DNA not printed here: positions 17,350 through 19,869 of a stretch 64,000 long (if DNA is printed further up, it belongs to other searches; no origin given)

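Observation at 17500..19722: Ser/Thr kinase with two complete, apparently active catalytic domains in tandem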

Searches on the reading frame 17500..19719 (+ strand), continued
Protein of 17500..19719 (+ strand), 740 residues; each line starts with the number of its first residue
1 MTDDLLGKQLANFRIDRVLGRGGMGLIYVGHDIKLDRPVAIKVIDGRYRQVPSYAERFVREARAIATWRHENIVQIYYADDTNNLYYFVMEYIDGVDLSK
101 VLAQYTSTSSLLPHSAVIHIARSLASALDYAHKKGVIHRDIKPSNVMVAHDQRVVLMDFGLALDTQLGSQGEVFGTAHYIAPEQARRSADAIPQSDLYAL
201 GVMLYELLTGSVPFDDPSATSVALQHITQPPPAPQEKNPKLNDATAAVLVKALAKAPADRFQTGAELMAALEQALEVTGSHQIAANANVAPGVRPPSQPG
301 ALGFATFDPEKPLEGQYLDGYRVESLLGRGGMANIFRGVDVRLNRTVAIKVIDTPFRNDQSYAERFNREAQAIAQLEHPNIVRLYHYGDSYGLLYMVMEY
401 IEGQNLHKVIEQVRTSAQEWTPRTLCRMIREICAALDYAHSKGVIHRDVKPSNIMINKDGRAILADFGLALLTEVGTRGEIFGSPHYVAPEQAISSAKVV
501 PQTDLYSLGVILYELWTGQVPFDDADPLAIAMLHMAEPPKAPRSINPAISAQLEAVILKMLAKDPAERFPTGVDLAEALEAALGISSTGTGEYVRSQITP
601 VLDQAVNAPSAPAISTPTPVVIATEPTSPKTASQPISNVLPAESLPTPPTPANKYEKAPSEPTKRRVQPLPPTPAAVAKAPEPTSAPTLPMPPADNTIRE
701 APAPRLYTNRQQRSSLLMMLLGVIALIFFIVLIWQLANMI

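Call 9: find_related_loci(query=window:17500-19719:+, collection=genome_contigs, flank=6000)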
Query window:17500-19719:+ (740 aa) in genome_contigs; peptide patterns used: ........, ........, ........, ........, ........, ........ (x = any residue, [..] = any of these).
486 stretches matched a pattern; 422 encode a relative of the query (tblastn E <= 1e-3); the best 80 are kept; 80 distinct loci.
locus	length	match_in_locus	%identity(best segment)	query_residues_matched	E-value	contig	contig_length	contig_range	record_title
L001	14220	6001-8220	94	1-740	0e+0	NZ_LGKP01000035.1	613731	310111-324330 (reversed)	Herpetosiphon geysericola strain DSM 7119 contig_2, whole genome shotgun sequence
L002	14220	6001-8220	94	1-740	0e+0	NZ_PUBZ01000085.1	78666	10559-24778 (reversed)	Herpetosiphon llansteffanensis strain CA052B NODE_23_length_78666_cov_35_7914_ID_4186, whole genome shotgun sequence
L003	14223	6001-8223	94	1-740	0e+0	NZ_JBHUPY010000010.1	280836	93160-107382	Herpetosiphon sp. NSE202 contig10, whole genome shotgun sequence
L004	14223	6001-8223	94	1-740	0e+0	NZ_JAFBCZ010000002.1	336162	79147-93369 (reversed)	Herpetosiphon giganteus strain DSM 589 Ga0454001_02, whole genome shotgun sequence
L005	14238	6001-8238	94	1-740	0e+0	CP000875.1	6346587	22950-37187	Herpetosiphon aurantiacus DSM 785, complete genome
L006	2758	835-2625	71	1-587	0e+0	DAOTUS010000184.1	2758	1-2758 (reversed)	MAG TPA_asm: Herpetosiphonaceae bacterium isolate F20_78 k119_6298982, whole genome shotgun sequence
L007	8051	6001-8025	65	1-671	0e+0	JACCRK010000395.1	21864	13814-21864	MAG: Herpetosiphonaceae bacterium isolate MGR_bin20 SD2897-2912_k127_1817401, whole genome shotgun sequence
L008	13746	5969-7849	61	1-628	0e+0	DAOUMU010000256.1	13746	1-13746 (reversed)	MAG TPA_asm: Anaerolineae bacterium isolate W92_265 k127_867977, whole genome shotgun sequence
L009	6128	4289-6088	62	1-572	0e+0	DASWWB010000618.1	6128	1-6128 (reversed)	MAG TPA_asm: Herpetosiphonaceae bacterium isolate SMAG_U3645 k141_578421, whole genome shotgun sequence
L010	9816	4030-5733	62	3-583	0e+0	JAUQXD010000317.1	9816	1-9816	MAG: Thermoflexales bacterium isolate BIN20 contig_66703, whole genome shotgun sequence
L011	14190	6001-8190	54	1-697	0e+0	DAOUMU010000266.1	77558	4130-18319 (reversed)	MAG TPA_asm: Anaerolineae bacterium isolate W92_265 k127_596208, whole genome shotgun sequence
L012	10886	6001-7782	59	1-583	0e+0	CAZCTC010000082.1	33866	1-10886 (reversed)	MAG TPA_asm: uncultured Anaerolineales bacterium isolate binchicken_co20_433 genome assembly, contig: NODE_2787_length_3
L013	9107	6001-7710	59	1-597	0e+0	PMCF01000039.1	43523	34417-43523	MAG: Anaerolineae bacterium isolate fen_1063 73.20120700_E3M.207_contig_118811, whole genome shotgun sequence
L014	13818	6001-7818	57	1-626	0e+0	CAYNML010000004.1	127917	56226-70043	MAG TPA_asm: uncultured Anaerolineae bacterium isolate binchicken_co107_373 genome assembly, contig: NODE_287_length_127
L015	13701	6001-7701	59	1-597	0e+0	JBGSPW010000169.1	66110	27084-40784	MAG: Thermoflexales bacterium isolate JTS-AC314 k141_577932, whole genome shotgun sequence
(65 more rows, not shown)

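Call 34: search_protein_families(library=pfam, proteins=[L005:3193-5610:+, L008:3439-5973:+, L008:5969-9070:+], max_evalue=0.1)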
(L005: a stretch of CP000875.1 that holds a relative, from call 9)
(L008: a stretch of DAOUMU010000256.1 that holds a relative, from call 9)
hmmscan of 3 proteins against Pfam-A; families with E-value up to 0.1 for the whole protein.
L005:3193-5610:+ (806 aa): 0 families

L008:3439-5973:+ (845 aa): 0 families

L008:5969-9070:+ (1034 aa): 13 families
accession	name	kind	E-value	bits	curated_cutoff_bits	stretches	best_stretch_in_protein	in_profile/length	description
PF00069.31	Pkinase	-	4.8e-103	344.6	31.7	2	320-572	1-256/263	Protein kinase domain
PF07714.23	PK_Tyr_Ser-Thr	-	3.7e-65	220.2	23.1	2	322-568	3-249/258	Protein tyrosine and serine/threonine kinase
PF07676.18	PD40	-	3.4e-21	75.1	20.9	4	926-955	7-38/38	WD40-like Beta Propeller Repeat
PF03109.22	ABC1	-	2.4e-14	53.5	22.9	2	355-470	110-215/244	ABC1 atypical kinase-like domain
PF01636.29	APH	-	1.1e-09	38.9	23.2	2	435-470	161-198/239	Phosphotransferase enzyme family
PF14531.12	Kinase-like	-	4.1e-08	33.3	25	1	392-527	115-257/289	Kinase-like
PF06293.20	Kdo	-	4.5e-06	26.7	21.3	1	403-466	100-166/207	Lipopolysaccharide kinase (Kdo/WaaP) family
PF00930.27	DPPIV_N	-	2.6e-05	23.6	22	1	911-971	25-82/354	Dipeptidyl peptidase IV (DPP IV) N-terminal region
PF17667.7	Pkinase_fungal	-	0.00028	20.2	24.1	0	97-180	273-359/387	Fungal protein kinase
PF01163.29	RIO1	-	0.00038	20.5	22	0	90-167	84-155/187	RIO domain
PF25460.1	Beta-prop_Aladin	-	0.00038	20.1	171.1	1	889-1004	114-225/340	Aladin seven-bladed propeller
PF25174.1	Beta-prop_THOC3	-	0.0032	17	305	0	892-995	53-152/272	THOC3 beta-propeller domain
PF07387.17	Seadorna_VP7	-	0.009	15.5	20.3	0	435-467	154-188/308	Seadornavirus VP7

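Call 35: search_protein_families(library=ncbifam, proteins=[L005:3193-5610:+, L008:3439-5973:+], max_evalue=0.1)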
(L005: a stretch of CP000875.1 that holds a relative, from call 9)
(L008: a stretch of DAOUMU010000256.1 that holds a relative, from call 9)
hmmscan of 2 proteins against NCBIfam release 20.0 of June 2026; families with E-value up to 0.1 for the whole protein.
L005:3193-5610:+ (806 aa): 2 families
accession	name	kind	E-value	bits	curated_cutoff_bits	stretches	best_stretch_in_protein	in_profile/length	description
NF002901.0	PRK03482.1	equivalog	0.066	12.8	261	0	604-696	74-163/215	2,3-diphosphoglycerate-dependent phosphoglycerate mutase GpmB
TIGR01349.1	PDHac_trf_mito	equivalog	0.076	12.1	445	0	506-559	238-289/437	pyruvate dehydrogenase complex dihydrolipoamide acetyltransferase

L008:3439-5973:+ (845 aa): 0 families

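Call 36: search_solved_structures(query=L005:3193-5610:+, max_evalue=1)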
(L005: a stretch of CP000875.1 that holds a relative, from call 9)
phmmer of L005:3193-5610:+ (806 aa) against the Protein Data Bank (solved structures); distinct sequences matched with E-value up to 1: 0.

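Call 43: find_homologous_proteins(query=L005:3193-5610:+, max_evalue=0.00001)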
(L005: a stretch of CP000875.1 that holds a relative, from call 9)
Query L005:3193-5610:+ (806 aa): 1335 proteins with E <= 0.00001 among 8000 candidates; the best 120 are listed.
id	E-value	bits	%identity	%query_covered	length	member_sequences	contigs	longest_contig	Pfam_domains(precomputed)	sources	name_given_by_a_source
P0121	0.0e+0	1800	100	99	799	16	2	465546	-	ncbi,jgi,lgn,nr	ncbi:MAG: hypothetical protein LCH85_15295 [Chloroflexi bacterium]|nr:hypothetical protein [Chlorofl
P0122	0.0e+0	1212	67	99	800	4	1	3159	-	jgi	jgi:hypothetical protein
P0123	0.0e+0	1196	67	99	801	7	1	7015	-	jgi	jgi:hypothetical protein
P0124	0.0e+0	1047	59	99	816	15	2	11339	-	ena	-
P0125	0.0e+0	1041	61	96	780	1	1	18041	-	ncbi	-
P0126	0.0e+0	1037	59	99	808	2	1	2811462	-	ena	-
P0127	0.0e+0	1031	58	99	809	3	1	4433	-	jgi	jgi:hypothetical protein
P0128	0.0e+0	1029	58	99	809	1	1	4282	-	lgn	-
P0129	0.0e+0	1026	57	98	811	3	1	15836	-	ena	-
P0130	0.0e+0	1026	57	99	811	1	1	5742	-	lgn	-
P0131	0.0e+0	1024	57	99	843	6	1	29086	-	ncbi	-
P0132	0.0e+0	1024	58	96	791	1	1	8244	-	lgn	-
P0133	0.0e+0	1020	57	98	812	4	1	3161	-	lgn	-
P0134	0.0e+0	1019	57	98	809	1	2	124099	-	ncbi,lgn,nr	ncbi:MAG: hypothetical protein BroJett011_46650 [Chloroflexota bacterium]|nr:MAG: hypothetical prote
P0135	0.0e+0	1018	58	98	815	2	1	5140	-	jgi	jgi:hypothetical protein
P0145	1.4e-298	1011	57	99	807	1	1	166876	-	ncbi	-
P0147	5.2e-298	1009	56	99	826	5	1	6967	-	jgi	jgi:hypothetical protein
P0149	1.3e-296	1004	57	99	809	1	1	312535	-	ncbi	-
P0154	5.0e-296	1002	56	99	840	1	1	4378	-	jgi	jgi:hypothetical protein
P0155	6.6e-296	1002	58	98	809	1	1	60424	-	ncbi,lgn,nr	ncbi:MAG TPA: hypothetical protein VFR47_17740 [Anaerolineales bacterium]|nr:hypothetical protein [A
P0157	2.9e-295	1000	56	99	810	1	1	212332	-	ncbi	-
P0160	1.1e-294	998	57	98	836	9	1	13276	-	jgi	jgi:hypothetical protein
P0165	4.0e-294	996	57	98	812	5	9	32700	-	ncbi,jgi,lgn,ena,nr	ncbi:MAG TPA: hypothetical protein VI793_04170 [Anaerolineales bacterium]|nr:hypothetical protein [A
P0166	1.0e-293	994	57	98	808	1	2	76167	-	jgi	-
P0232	1.8e-285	967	55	98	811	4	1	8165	PF00755.26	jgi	jgi:hypothetical protein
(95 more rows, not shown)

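Call 45: search_protein_representatives(protein=window:17500-19719:+)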
Query: 740 residues. Proteins with E-value up to 0.001 (for the whole library): 1315881; up to 1e-10: 921121; up to 1e-30: 335875. The best 150 are listed.
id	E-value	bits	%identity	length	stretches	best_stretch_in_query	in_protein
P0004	8.6e-284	959.5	68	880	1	3-706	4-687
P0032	2.7e-235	799.2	59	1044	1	2-653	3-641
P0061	6.2e-230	781.5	55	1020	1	1-693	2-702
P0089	1.4e-225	767.1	54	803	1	1-705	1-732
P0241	4.0e-217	739.2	59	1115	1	3-587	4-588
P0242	5.6e-216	735.4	59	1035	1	3-589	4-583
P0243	2.2e-215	733.4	55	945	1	2-652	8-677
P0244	3.4e-212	722.9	56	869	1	3-643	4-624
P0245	2.4e-207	706.8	58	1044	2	3-278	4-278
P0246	3.6e-203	693.0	55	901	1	1-610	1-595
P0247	2.7e-199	680.2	57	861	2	1-276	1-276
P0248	2.1e-197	674.0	55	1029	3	2-278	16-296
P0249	5.2e-183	626.4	53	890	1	5-617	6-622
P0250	4.6e-182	623.3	55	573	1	1-584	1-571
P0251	2.7e-167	574.5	34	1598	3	7-636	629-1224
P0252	4.9e-164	563.7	32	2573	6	317-581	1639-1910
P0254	6.9e-156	536.8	34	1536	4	9-276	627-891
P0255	1.7e-149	515.6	36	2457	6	310-581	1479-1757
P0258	7.8e-145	500.2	31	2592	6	320-580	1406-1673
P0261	1.1e-136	473.3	36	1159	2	7-582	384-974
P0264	1.1e-128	446.9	33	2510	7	260-595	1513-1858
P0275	1.7e-118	413.2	40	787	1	5-616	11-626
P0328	2.9e-107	376.1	39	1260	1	7-612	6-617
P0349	2.7e-105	369.6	38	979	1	6-582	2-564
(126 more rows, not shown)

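Call 57: predict_structure(alignment_id=A2)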
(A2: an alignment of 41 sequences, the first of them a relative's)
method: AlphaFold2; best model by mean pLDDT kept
length: 799 residues; sequences in the alignment: 41
mean_pLDDT: 74.0   pTM: 0.75
mean pLDDT of the five models: 74.0, 74.0, 72.7, 72.1, 69.8
residues with pLDDT >= 90: 288; 70-90: 245; 50-70: 61; < 50: 205
segments of 3 or more residues with pLDDT < 50: 1-11, 13-15, 21-23, 25-33, 40-141, 574-600, 659-677, 679-700
pLDDT, mean of each block of 10 residues (from residue 1): 42 48 44 48 43 36 35 40 35 34 41 42 41 40 84 95 95 97 92 86 74 83 87 90 95 89 91 81 84 72 94 94 93 95 92 85 84 92 94 90 80 88 92 75 94 94 89 91 90 90 88 74 71 77 92 93 88 50 41 41 62 91 87 90 79 59 39 43 40 34 66 87 58 85 90 92 94 93 91 69
secondary structure, 60 per line:
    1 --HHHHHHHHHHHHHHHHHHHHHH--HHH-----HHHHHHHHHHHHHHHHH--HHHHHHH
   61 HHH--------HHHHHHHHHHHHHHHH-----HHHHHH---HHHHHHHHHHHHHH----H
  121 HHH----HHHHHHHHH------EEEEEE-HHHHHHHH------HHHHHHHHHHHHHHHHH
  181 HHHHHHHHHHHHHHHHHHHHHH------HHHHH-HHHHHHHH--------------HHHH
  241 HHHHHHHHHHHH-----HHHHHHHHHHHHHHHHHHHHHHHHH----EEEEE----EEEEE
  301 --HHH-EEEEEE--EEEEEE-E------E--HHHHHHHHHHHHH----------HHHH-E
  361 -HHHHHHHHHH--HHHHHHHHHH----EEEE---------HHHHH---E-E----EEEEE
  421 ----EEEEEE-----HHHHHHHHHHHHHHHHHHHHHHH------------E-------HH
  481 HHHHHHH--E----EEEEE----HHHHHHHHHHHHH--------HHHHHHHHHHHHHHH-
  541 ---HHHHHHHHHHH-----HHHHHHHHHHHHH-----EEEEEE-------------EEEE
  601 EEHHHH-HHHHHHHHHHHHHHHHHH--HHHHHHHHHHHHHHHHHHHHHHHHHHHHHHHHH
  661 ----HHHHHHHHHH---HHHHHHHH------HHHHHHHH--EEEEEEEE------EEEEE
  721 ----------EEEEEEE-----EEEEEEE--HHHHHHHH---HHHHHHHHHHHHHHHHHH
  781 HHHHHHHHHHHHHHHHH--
elements in order (helices of 4 or more, strands of 3 or more residues): H3-24 H35-51 H54-63 H72-87 H93-98 H102-115 H120-123 H128-136 E143-148 H150-157 H164-202 H209-213 H215-222 H237-252 H258-282 E287-291 E296-300 E307-312 E315-320 H332-344 H355-358 H362-371 H374-383 E388-391 H401-405 E416-420 E425-430 H436-458 H479-487 E495-499 H504-516 H525-539 H544-554 H560-572 E578-583 E597-602 H603-606 H608-625 H628-660 H665-674 H678-685 H692-699 E702-709 E716-720 E731-737 E743-749 H752-759 H763-797

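Call 64: predict_structure(alignment_id=A3)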
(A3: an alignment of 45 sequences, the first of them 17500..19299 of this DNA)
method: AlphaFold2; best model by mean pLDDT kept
length: 600 residues; sequences in the alignment: 45
mean_pLDDT: 83.5   pTM: 0.73
mean pLDDT of the five models: 83.5, 80.8, 79.9, 79.8, 79.3
residues with pLDDT >= 90: 327; 70-90: 169; 50-70: 49; < 50: 55
segments of 3 or more residues with pLDDT < 50: 166-173, 279-306, 475-477, 589-600
pLDDT, mean of each block of 10 residues (from residue 1): 74 88 80 94 77 76 86 92 86 91 85 93 97 89 92 87 49 67 85 95 97 81 88 93 96 97 98 76 36 34 46 82 86 86 93 67 81 92 92 89 92 79 93 97 91 94 82 50 78 84 97 95 86 92 96 98 97 97 75 41
secondary structure, 60 per line:
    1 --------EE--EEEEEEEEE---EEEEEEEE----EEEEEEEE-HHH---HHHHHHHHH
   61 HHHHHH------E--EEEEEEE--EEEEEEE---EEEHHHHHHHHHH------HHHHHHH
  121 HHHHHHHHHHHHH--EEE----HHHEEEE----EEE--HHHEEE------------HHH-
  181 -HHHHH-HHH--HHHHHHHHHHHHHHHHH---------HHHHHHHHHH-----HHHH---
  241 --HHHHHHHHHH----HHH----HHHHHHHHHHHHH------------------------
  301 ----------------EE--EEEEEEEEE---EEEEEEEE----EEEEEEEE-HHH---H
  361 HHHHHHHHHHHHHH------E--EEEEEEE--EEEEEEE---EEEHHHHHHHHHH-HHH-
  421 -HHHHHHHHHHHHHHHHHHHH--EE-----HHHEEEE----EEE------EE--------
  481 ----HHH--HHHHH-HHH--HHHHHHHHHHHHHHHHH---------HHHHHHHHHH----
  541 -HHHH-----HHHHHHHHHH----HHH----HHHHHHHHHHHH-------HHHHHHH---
elements in order: E13-21 E25-32 E37-44 H52-66 E76-82 E85-91 E95-97 H98-107 H114-133 E136-138 E146-149 E154-156 E162-164 H182-186 H193-209 H219-228 H234-237 H243-252 H264-276 E321-329 E333-340 E345-352 H360-374 E384-390 E393-399 E403-405 H406-415 H422-441 E454-457 E462-464 H490-494 H501-517 H527-536 H542-545 H551-560 H572-583 H591-597

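Call 72: search_protein_families(library=padloc, proteins=[window:17500-19719:+, P0121], max_evalue=0.001)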
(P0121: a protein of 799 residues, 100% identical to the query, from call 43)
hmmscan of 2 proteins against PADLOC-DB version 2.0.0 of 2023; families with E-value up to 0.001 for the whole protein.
window:17500-19719:+ (740 aa): 37 families (the best 25 are shown)
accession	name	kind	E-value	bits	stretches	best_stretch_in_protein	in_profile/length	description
PDLC04061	PD-T4-6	-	1.1e-168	561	2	319-618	16-320/510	-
PDLC04042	PD-T4-6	-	2e-167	554.1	2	319-583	9-273/292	-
PDLC04053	PD-T4-6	-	1.6e-163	541.5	2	314-589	4-278/311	-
PDLC04060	PD-T4-6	-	1.5e-162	539.9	2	318-581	7-268/486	-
PDLC04043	PD-T4-6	-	3.1e-161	535.5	2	320-601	16-297/452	-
PDLC04057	PD-T4-6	-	8.5e-155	514.1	2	321-588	10-276/443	-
PDLC04047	PD-T4-6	-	1.4e-150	498.9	2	10-280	9-278/327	-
PDLC04054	PD-T4-6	-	9e-149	493.6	2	314-623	5-310/347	-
PDLC04039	PD-T4-6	-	9.3e-149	494.3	2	314-732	9-397/458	-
PDLC04052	PD-T4-6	-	1.3e-144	481.1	2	319-618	9-308/496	-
PDLC04040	PD-T4-6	-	1.3e-140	467.7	2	326-590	1-273/547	-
PDLC04138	mad6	-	3.5e-137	457.1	2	315-581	47-312/659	mads_6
PDLC04048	PD-T4-6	-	2.2e-136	452.9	2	7-277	5-275/354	-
PDLC04041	PD-T4-6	-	3.7e-131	436.4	2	314-598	23-309/443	-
PDLC01088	C3a189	-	1.3e-110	369.3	2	16-271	2-258/840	kinase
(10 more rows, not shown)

P0121 (799 aa): 0 families
